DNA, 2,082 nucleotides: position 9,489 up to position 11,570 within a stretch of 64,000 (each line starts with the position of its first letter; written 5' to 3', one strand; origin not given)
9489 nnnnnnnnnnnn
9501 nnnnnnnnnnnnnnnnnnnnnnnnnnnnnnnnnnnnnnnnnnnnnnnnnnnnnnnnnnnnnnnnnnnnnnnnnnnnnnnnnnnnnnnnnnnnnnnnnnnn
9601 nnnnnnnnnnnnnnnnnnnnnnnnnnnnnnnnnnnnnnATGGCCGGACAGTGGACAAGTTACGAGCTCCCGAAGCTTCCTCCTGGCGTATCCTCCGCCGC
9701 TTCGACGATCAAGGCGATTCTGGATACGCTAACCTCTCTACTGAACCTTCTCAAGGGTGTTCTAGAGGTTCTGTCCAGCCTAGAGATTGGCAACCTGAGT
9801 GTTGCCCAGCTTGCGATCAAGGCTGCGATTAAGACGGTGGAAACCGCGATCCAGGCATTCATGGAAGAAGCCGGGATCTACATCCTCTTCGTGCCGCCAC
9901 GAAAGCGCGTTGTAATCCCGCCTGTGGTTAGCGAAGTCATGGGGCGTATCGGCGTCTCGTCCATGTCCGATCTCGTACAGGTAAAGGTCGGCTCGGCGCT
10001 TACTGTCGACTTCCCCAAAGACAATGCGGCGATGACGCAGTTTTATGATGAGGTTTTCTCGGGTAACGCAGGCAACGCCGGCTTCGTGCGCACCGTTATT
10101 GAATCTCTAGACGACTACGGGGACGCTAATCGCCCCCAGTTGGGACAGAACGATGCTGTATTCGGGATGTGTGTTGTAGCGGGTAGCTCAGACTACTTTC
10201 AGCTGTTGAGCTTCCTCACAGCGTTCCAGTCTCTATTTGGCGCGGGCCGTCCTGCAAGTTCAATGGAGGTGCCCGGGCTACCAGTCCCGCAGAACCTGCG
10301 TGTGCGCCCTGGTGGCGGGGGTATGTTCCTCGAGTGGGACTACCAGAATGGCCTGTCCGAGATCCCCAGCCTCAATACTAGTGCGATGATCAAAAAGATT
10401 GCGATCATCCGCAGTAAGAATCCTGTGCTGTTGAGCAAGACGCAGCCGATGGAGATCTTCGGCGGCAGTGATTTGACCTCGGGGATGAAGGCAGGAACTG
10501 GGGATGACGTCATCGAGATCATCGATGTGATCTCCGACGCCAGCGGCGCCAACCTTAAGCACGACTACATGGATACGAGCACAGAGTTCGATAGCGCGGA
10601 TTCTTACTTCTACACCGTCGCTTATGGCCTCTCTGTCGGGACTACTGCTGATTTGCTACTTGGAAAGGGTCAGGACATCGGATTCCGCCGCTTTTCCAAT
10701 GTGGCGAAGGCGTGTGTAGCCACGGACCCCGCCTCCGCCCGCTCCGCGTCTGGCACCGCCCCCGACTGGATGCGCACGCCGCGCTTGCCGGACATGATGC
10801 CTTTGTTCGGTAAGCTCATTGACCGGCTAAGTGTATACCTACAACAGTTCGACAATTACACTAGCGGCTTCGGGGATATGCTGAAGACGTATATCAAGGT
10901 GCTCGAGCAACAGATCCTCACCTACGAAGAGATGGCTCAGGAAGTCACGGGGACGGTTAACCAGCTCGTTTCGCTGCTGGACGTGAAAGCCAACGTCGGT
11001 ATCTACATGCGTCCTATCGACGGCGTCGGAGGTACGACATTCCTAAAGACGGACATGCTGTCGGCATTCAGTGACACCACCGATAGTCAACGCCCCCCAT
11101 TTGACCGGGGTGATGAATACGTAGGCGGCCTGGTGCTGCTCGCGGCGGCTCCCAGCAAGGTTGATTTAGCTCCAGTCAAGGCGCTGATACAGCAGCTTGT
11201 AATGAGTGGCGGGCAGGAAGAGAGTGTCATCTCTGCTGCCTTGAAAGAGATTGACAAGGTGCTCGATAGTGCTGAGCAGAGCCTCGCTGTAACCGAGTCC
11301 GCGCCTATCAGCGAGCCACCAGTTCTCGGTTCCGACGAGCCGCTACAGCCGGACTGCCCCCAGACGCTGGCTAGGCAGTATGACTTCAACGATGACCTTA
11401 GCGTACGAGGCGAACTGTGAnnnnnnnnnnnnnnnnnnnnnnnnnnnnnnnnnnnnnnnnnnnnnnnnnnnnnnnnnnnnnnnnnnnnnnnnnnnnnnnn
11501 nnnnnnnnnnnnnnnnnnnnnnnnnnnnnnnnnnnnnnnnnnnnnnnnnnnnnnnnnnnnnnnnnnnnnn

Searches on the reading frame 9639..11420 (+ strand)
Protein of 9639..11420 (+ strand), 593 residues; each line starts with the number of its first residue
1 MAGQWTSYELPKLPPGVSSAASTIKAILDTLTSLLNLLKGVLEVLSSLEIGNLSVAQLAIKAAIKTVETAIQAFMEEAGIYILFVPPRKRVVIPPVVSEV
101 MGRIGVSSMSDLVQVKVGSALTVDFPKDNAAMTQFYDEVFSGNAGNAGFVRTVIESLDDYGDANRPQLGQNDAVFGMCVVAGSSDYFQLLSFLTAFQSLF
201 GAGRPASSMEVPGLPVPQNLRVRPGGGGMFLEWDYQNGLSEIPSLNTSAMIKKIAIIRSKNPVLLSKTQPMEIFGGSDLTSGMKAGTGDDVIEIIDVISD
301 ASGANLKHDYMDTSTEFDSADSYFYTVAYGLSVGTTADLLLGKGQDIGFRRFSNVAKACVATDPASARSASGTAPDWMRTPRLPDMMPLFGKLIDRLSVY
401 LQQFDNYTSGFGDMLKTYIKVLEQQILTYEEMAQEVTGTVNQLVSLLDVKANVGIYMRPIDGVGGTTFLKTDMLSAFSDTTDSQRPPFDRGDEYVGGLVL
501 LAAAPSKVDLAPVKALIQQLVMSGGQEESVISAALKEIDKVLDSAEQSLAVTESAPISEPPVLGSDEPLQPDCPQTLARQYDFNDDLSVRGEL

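Call 7: search_protein_families(library=pfam, proteins=[window:9639-11420:+], max_evalue=0.001)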
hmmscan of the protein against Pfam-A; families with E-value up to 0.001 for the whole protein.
window:9639-11420:+ (593 aa): 0 families

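Call 104: search_dna_similar(query=window:9639-11420:+, collection=phages, mode=protein, max_rows=8)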
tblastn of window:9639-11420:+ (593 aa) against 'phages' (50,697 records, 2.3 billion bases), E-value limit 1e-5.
No match.
